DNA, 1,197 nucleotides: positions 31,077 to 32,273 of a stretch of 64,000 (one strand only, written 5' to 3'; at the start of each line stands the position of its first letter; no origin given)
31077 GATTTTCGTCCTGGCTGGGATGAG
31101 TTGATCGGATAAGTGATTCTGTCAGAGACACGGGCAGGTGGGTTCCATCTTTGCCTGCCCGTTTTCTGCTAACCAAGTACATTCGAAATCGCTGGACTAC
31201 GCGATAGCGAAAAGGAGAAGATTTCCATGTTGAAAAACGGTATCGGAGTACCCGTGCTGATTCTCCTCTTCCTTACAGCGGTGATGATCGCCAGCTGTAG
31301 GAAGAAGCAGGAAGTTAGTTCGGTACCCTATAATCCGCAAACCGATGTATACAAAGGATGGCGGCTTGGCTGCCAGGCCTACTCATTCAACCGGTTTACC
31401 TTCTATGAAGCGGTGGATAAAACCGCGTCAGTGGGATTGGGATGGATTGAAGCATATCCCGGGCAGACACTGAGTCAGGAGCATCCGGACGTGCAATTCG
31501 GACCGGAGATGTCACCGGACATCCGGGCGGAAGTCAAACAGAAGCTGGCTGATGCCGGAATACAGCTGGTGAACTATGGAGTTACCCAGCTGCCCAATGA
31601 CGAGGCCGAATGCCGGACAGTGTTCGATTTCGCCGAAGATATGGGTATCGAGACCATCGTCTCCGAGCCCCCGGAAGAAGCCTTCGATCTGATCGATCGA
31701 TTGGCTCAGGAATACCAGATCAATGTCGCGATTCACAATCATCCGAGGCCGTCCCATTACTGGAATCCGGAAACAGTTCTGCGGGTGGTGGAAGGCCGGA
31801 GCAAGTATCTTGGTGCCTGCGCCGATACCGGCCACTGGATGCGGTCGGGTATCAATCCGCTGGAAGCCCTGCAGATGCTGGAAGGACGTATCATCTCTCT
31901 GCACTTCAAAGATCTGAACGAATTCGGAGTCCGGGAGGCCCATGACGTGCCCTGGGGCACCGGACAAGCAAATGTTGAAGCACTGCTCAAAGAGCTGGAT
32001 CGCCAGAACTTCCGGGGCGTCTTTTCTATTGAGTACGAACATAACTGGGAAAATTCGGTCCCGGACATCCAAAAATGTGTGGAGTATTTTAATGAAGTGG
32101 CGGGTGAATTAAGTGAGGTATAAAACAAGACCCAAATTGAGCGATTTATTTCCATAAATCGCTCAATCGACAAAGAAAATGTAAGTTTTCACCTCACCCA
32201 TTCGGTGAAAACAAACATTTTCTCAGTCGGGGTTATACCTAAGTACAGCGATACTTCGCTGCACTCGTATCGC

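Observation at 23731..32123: Five tandem Tat-exported Gfo/Idh/MocA oxidoreductases plus a xylose-isomerase-fold lipoprotein: candidate periplasmic oxidation/elimination glycoside-cleaving system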

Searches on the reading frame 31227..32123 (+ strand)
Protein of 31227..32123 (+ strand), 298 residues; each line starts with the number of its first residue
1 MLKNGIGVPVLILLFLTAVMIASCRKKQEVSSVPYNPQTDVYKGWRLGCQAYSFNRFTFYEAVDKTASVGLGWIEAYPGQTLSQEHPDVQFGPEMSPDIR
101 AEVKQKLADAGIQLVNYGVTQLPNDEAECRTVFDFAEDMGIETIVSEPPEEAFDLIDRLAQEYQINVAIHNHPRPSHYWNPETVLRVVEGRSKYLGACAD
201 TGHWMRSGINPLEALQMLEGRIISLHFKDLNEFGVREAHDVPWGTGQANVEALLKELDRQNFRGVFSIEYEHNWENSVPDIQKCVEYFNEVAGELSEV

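Call 3: search_protein_families(library=pfam, proteins=[window:31227-32123:+], max_evalue=0.01)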
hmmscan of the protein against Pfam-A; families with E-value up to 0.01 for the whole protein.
window:31227-32123:+ (298 aa): 1 family
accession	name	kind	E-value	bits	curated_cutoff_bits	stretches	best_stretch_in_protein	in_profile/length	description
PF01261.30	AP_endonuc_2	-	3.6e-22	79.7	31.1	1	64-276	2-237/249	Xylose isomerase-like TIM barrel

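Call 4: search_protein_families(library=ncbifam, proteins=[window:31227-32123:+], max_evalue=0.01)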
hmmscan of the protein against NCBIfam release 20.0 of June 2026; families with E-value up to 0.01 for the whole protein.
window:31227-32123:+ (298 aa): 5 families
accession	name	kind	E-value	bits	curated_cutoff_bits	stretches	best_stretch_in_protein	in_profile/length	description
NF009688.0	PRK13209.1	subfamily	2.1e-07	30.2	317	1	159-290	146-275/286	L-ribulose-5-phosphate 3-epimerase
TIGR04379.1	myo_inos_iolE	equivalog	7.2e-07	29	290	1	158-235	140-217/290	myo-inosose-2 dehydratase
NF009689.0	PRK13210.1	subfamily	9.6e-07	28.2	200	1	191-290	174-277/286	L-ribulose-5-phosphate 3-epimerase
NF041277.1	coba_remo_CbiR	equivalog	1.1e-06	28.4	105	1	193-277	160-243/249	cobamide remodeling phosphodiesterase CbiR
TIGR00542.1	hxl6Piso_put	equivalog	1.6e-06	27.6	272.15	1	213-288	195-268/279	L-ribulose-5-phosphate 3-epimerase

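Call 8: search_solved_structures(query=window:31227-32123:+, max_evalue=0.01, show_alignments=2)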
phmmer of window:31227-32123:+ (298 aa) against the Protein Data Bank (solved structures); distinct sequences matched with E-value up to 0.01: 6.
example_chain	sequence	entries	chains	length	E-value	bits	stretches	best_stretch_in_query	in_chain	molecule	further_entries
3p6l_A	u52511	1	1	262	2.3e-82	280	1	43-295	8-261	Sugar phosphate isomerase/epimerase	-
4kw2_A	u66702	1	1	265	4e-47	164.3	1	44-289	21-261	Uncharacterized protein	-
3lmz_A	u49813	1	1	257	8.4e-19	71.3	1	124-292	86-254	Putative sugar isomerase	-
3wqo_A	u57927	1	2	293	3e-06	30.1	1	156-289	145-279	Uncharacterized protein MJ1311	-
3tva_A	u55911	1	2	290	0.001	21.8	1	127-271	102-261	Xylose isomerase domain protein TIM barrel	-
8z1i_A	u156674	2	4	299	0.0015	21.3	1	184-273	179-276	Art22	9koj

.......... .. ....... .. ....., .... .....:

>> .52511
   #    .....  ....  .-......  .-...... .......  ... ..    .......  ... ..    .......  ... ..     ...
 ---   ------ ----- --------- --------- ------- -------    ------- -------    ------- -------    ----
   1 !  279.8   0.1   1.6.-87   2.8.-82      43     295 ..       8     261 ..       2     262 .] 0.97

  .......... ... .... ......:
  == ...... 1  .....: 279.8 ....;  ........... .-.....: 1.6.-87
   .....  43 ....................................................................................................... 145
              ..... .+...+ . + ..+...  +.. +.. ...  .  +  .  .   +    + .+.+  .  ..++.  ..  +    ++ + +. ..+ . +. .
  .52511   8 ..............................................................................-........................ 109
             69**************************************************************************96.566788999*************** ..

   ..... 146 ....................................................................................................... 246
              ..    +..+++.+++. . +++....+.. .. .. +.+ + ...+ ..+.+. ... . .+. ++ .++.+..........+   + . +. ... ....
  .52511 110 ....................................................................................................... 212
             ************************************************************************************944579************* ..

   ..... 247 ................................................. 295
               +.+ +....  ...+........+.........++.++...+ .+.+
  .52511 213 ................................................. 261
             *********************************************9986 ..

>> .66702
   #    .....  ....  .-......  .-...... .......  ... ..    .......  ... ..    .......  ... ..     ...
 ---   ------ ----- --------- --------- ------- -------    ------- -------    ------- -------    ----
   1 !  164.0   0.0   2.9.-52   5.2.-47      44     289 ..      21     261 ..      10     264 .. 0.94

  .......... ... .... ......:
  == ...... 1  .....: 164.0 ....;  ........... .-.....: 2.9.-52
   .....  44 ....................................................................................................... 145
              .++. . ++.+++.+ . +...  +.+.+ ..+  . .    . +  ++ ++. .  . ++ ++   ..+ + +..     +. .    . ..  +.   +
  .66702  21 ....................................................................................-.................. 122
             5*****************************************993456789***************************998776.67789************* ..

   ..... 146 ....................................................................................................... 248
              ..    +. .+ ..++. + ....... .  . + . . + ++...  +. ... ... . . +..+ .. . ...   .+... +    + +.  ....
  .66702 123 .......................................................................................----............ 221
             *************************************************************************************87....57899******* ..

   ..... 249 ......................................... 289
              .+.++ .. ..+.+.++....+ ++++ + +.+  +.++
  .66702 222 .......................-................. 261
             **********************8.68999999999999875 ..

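Call 32: find_homologous_proteins(query=window:31227-32123:+, max_evalue=1e-10)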
Query window:31227-32123:+ (298 aa): 5532 proteins with E <= 1e-10 among 6702 candidates; the best 120 are listed.
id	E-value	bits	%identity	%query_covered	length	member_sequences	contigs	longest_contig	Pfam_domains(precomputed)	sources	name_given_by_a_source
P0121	3.6e-203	692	100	100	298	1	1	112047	PF01261.31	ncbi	-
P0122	3.2e-184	629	90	100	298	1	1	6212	PF01261.31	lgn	-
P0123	4.5e-178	609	87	100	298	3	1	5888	PF01261.31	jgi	-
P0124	3.7e-148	511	72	100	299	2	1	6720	PF01261.31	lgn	-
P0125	8.4e-142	490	74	92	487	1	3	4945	PF01261.31,PF06439.19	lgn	-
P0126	4.8e-141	488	72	95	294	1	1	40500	PF01261.31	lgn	-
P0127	2.5e-140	485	70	99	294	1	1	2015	PF01261.31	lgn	-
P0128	7.6e-140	484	71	96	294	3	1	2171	PF01261.31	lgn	-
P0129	1.2e-138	480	69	97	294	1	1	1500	PF01261.31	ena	-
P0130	5.8e-136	471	72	96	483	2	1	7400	PF01261.31,PF06439.19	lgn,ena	-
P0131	3.6e-135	468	68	98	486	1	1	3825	PF01261.31,PF06439.19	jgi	-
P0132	9.0e-135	467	69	96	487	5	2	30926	PF01261.31,PF06439.19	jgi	jgi:sugar phosphate isomerase/epimerase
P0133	1.6e-134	466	73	88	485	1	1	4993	PF01261.31,PF06439.19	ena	-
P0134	2.4e-134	466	69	96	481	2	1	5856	PF01261.31,PF06439.19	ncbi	ncbi:MAG: family 16 glycoside hydrolase [bacterium]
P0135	2.4e-134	466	68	96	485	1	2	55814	PF01261.31,PF06439.19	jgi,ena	-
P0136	4.0e-134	465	73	89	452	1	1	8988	PF01261.31,PF06439.19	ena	-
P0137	8.8e-134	464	68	96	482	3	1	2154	PF01261.31,PF06439.19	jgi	jgi:sugar phosphate isomerase/epimerase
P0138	9.5e-134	464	68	95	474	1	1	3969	PF01261.31,PF06439.19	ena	-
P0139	1.7e-133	463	69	96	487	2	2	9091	PF01261.31,PF06439.19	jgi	-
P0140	3.6e-133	462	67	98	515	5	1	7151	PF01261.31,PF06439.19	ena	-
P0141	3.7e-133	462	67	95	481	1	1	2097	PF01261.31,PF06439.19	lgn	-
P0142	5.5e-133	461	68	96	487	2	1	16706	PF01261.31,PF06439.19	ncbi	ncbi:MAG: family 16 glycoside hydrolase [Planctomycetota bacterium]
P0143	5.9e-133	461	69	95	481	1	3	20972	PF01261.31,PF06439.19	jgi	-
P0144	6.4e-133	461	67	96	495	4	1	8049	PF01261.31,PF06439.19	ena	-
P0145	8.2e-133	461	73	89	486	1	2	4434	PF01261.31,PF06439.19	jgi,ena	-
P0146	1.2e-132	460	67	97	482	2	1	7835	PF01261.31,PF06439.19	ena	-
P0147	1.5e-132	460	68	96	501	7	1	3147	PF01261.31,PF06439.19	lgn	-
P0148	1.7e-132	460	69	94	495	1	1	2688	PF01261.31,PF06439.19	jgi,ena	-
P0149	1.7e-132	460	67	93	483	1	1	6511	PF01261.31,PF06439.19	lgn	-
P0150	1.9e-132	459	67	96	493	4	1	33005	PF01261.31,PF06439.19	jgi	-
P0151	2.4e-132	459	68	96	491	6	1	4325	PF01261.31,PF06439.19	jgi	-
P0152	3.6e-132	458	69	96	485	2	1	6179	PF01261.31,PF06439.19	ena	-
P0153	3.7e-132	458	67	97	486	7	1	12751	PF01261.31,PF06439.19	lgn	-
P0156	1.7e-131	456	67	96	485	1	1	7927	PF01261.31,PF06439.19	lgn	-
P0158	3.8e-131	455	68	96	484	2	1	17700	PF01261.31,PF06439.19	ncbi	-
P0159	4.0e-131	455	69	95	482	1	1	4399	PF01261.31,PF06439.19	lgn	-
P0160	4.4e-131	455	69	95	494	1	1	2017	PF01261.31,PF06439.19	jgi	-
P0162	9.6e-131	454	65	98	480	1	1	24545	PF01261.31,PF06439.19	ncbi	-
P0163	1.1e-130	454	66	97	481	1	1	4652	PF01261.31,PF06439.19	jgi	-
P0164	1.1e-130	454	66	96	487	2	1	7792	PF01261.31,PF06439.19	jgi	-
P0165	1.3e-130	453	66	97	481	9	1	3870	PF01261.31,PF06439.19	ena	-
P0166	1.8e-130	453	68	96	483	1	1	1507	PF01261.31,PF06439.19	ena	-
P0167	1.9e-130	453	67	96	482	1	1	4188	PF01261.31,PF06439.19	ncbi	-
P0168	2.1e-130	453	67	96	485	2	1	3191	PF01261.31,PF06439.19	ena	-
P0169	2.2e-130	453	69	95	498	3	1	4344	PF01261.31,PF06439.19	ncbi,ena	-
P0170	2.3e-130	453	66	97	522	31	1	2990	PF01261.31,PF06439.19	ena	-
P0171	2.4e-130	452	67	96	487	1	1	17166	PF01261.31,PF06439.19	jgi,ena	-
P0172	3.0e-130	452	64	97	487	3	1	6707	PF01261.31,PF06439.19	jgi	-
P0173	3.1e-130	452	68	96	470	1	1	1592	PF01261.31,PF06439.19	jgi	-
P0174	3.7e-130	452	67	96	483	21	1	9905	PF01261.31,PF06439.19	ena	-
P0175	3.9e-130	452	67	96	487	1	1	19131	PF01261.31,PF06439.19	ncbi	-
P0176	4.9e-130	451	69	96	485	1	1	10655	PF01261.31,PF06439.19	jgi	-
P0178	5.6e-130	451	69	93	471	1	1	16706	PF01261.31,PF06439.19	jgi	jgi:sugar phosphate isomerase/epimerase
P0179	5.9e-130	451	67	96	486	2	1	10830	PF01261.31,PF06439.19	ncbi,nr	ncbi:MAG: DUF1080 domain-containing protein [bacterium]|nr:DUF1080 domain-containing protein [bacter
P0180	6.0e-130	451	67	96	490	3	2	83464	PF01261.31,PF06439.19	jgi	-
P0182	9.4e-130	451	66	96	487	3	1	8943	PF01261.31,PF06439.19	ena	-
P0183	9.8e-130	450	70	91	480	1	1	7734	PF01261.31,PF06439.19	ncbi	ncbi:family 16 glycoside hydrolase [Planctomycetota bacterium]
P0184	1.1e-129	450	68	94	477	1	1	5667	PF01261.31,PF06439.19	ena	-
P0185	1.3e-129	450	66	99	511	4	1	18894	PF01261.31,PF06439.19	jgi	-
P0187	1.4e-129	450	65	96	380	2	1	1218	PF01261.31,PF06439.19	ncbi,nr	ncbi:TIM barrel protein, partial [bacterium]|nr:TIM barrel protein [bacterium]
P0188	1.7e-129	450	67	96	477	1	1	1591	PF01261.31,PF06439.19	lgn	-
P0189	1.8e-129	450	67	97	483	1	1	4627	PF01261.31,PF06439.19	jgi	jgi:sugar phosphate isomerase/epimerase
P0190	1.8e-129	450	64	97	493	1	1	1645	PF01261.31,PF06439.19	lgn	-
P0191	1.8e-129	450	65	97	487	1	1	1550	PF01261.31,PF06439.19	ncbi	-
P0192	2.1e-129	449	71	85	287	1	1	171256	PF01261.31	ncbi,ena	ncbi:MAG: sugar phosphate isomerase/epimerase family protein [Sedimentisphaerales bacterium]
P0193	2.3e-129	449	63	96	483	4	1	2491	PF01261.31,PF06439.19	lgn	-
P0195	2.5e-129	449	66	96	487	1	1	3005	PF01261.31,PF06439.19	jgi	jgi:sugar phosphate isomerase/epimerase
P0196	2.8e-129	449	64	97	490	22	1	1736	PF01261.31,PF06439.19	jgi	jgi:sugar phosphate isomerase/epimerase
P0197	3.7e-129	449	64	96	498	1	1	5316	PF01261.31,PF06439.19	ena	-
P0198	3.7e-129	449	66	96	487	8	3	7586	PF01261.31,PF06439.19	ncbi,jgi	ncbi:MAG: family 16 glycoside hydrolase [Planctomycetota bacterium]|jgi:sugar phosphate isomerase/ep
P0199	4.7e-129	448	66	96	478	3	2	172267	PF01261.31,PF06439.19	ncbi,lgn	-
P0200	4.8e-129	448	66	96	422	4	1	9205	PF01261.31,PF06439.19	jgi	jgi:sugar phosphate isomerase/epimerase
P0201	5.1e-129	448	65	97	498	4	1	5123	PF01261.31,PF06439.19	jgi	-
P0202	6.2e-129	448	66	96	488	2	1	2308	PF01261.31,PF06439.19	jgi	jgi:sugar phosphate isomerase/epimerase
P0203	8.2e-129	447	66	96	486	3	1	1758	PF01261.31,PF06439.19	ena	-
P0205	1.0e-128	447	68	89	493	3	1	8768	PF01261.31,PF06439.19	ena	-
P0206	1.1e-128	447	67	96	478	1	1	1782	PF01261.31,PF06439.19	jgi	-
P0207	1.1e-128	447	67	96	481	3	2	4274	PF01261.31,PF06439.19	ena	-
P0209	1.3e-128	447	65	95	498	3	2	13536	PF01261.31,PF06439.19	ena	-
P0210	1.5e-128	447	64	96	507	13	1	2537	PF01261.31,PF06439.19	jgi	jgi:sugar phosphate isomerase/epimerase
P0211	1.6e-128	446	67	96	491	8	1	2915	PF01261.31,PF06439.19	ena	-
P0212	1.8e-128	446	64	96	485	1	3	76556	PF01261.31,PF06439.19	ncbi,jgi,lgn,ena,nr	ncbi:MAG TPA: family 16 glycoside hydrolase [Sedimentisphaerales bacterium]|nr:family 16 glycoside h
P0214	1.9e-128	446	66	97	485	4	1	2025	PF01261.31,PF06439.19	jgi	jgi:sugar phosphate isomerase/epimerase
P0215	2.1e-128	446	65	95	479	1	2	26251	PF01261.31,PF06439.19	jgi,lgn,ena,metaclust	metaclust:\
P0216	2.1e-128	446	64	97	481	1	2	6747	PF01261.31,PF06439.19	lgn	-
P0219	3.1e-128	446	66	96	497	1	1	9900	PF01261.31,PF06439.19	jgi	jgi:sugar phosphate isomerase/epimerase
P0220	3.4e-128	445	66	97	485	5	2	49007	PF01261.31,PF06439.19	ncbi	ncbi:MAG: family 16 glycoside hydrolase [Planctomycetota bacterium]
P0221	5.3e-128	445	64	97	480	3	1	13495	PF01261.31,PF06439.19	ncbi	-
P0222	5.8e-128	445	65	96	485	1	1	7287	PF01261.31,PF06439.19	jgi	jgi:sugar phosphate isomerase/epimerase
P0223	6.6e-128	444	65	96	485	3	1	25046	PF01261.31,PF06439.19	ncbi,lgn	-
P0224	7.4e-128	444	65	96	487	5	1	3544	PF01261.31,PF06439.19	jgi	jgi:sugar phosphate isomerase/epimerase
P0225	8.6e-128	444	63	96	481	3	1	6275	PF01261.31,PF06439.19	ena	-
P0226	8.8e-128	444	67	96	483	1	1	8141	PF01261.31,PF06439.19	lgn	-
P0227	9.6e-128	444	68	95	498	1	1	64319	PF01261.31,PF06439.19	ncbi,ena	-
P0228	1.8e-127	443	65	96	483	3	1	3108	PF01261.31,PF06439.19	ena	-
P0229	2.0e-127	443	66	95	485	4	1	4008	PF01261.31,PF06439.19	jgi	jgi:sugar phosphate isomerase/epimerase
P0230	3.8e-127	442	65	97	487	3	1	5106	PF01261.31,PF06439.19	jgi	jgi:sugar phosphate isomerase/epimerase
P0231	3.9e-127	442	66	96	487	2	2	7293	PF01261.31,PF06439.19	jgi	jgi:sugar phosphate isomerase/epimerase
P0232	5.1e-127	442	63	95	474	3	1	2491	PF01261.31,PF06439.19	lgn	-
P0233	7.5e-127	441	64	96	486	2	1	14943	PF01261.31,PF06439.19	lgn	-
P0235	1.1e-126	441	64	99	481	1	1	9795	PF01261.31,PF06439.19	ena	-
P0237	1.2e-126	440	69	89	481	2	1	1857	PF01261.31,PF06439.19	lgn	-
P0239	1.4e-126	440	62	96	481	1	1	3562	PF01261.31,PF06439.19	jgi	jgi:sugar phosphate isomerase/epimerase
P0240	1.6e-126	440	67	93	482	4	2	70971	PF01261.31,PF06439.19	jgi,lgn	jgi:sugar phosphate isomerase/epimerase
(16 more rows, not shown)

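Call 35: find_encoding_contigs(protein=P0126, flank=10000, max_places=2)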
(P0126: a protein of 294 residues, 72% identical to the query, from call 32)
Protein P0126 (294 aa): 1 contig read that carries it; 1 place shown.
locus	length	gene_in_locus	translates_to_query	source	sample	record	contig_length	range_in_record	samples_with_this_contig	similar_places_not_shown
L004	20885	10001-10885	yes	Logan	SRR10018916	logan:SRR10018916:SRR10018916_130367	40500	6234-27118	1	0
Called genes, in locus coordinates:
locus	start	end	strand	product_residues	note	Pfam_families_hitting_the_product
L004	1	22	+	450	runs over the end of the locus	PF01408:GFO_IDH_MocA, PF19051:GFO_IDH_MocA_C2, PF22725:GFO_IDH_MocA_C3 (faint)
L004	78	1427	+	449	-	PF01408:GFO_IDH_MocA, PF19051:GFO_IDH_MocA_C2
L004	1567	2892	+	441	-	PF01408:GFO_IDH_MocA, PF19051:GFO_IDH_MocA_C2, PF22725:GFO_IDH_MocA_C3 (faint)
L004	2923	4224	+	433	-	PF01408:GFO_IDH_MocA, PF19051:GFO_IDH_MocA_C2, PF22725:GFO_IDH_MocA_C3 (weak)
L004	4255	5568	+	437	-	PF01408:GFO_IDH_MocA, PF19051:GFO_IDH_MocA_C2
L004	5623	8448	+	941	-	PF06283:ThuA, PF13646:HEAT_2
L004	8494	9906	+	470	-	PF01408:GFO_IDH_MocA, PF19051:GFO_IDH_MocA_C2, PF22725:GFO_IDH_MocA_C3 (faint)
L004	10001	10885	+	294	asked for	PF01261:AP_endonuc_2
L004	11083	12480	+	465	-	PF00884:Sulfatase, PF01663:Phosphodiest (faint), PF16347:SGSH_C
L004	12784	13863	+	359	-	PF00294:PfkB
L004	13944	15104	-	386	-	PF13458:Peripla_BP_6, PF01094:ANF_receptor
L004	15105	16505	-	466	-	PF13458:Peripla_BP_6, PF01094:ANF_receptor, PF13433:Peripla_BP_5 (faint)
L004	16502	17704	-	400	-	PF07494:Reg_prop (faint)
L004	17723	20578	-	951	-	PF14522:Cytochrome_C7 (faint), PF14537:Cytochrom_c3_2 (faint), PF13435:Cytochrome_C554, PF02239:Cytochrom_D1 (faint), PF22113:Mtrc-MtrF_II-IV_dom, PF13435:Cytochrome_C554, PF10282:Lactonase, PF25174:Beta-prop_THOC3 (weak), +1 more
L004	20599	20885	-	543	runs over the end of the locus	PF01839:FG-GAP (faint), PF13517:FG-GAP_3, PF07593:UnbV_ASPIC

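Call 36: find_encoding_contigs(protein=P0199, flank=10000, max_places=2)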
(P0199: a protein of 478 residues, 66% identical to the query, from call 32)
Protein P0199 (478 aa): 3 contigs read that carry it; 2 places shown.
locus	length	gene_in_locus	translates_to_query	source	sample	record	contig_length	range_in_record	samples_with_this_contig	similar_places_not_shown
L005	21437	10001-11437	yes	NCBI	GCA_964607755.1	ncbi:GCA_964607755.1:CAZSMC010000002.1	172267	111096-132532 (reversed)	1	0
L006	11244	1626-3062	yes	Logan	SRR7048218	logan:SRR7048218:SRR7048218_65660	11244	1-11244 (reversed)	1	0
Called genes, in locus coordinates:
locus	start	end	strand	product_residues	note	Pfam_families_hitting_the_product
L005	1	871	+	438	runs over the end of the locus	PF01408:GFO_IDH_MocA, PF19051:GFO_IDH_MocA_C2, PF22725:GFO_IDH_MocA_C3 (faint)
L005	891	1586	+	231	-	PF08239:SH3_3 (faint)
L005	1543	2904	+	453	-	PF01408:GFO_IDH_MocA, PF19051:GFO_IDH_MocA_C2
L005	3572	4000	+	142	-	PF06283:ThuA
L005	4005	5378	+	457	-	PF01408:GFO_IDH_MocA, PF19051:GFO_IDH_MocA_C2, PF22725:GFO_IDH_MocA_C3 (faint)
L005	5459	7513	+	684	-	PF00514:Arm (faint), PF03130:HEAT_PBS (faint), PF13646:HEAT_2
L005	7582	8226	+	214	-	-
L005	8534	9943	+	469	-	PF01408:GFO_IDH_MocA, PF22725:GFO_IDH_MocA_C3 (faint), PF19051:GFO_IDH_MocA_C2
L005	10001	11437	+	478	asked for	PF01261:AP_endonuc_2, PF06439:3keto-disac_hyd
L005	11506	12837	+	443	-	PF01408:GFO_IDH_MocA, PF22725:GFO_IDH_MocA_C3, PF02894:GFO_IDH_MocA_C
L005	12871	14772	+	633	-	PF03264:Cytochrom_NNT (faint), PF14522:Cytochrome_C7 (faint), PF14537:Cytochrom_c3_2 (faint), PF22113:Mtrc-MtrF_II-IV_dom (weak)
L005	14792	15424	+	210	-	PF01292:Ni_hydr_CYTB (weak)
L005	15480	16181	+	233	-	PF00754:F5_F8_type_C (weak), PF22633:F5_F8_type_C_2 (weak)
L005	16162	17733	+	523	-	PF02366:PMT, PF13231:PMT_2 (weak)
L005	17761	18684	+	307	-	PF02424:ApbE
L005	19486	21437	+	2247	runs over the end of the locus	PF13517:FG-GAP_3, PF07593:UnbV_ASPIC, PF02369:Big_1, PF09134:Invasin_D3, PF02369:Big_1, PF05345:He_PIG, PF17963:Big_9 (weak), PF13860:FlgD_ig, +5 more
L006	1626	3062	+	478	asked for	PF01261:AP_endonuc_2, PF06439:3keto-disac_hyd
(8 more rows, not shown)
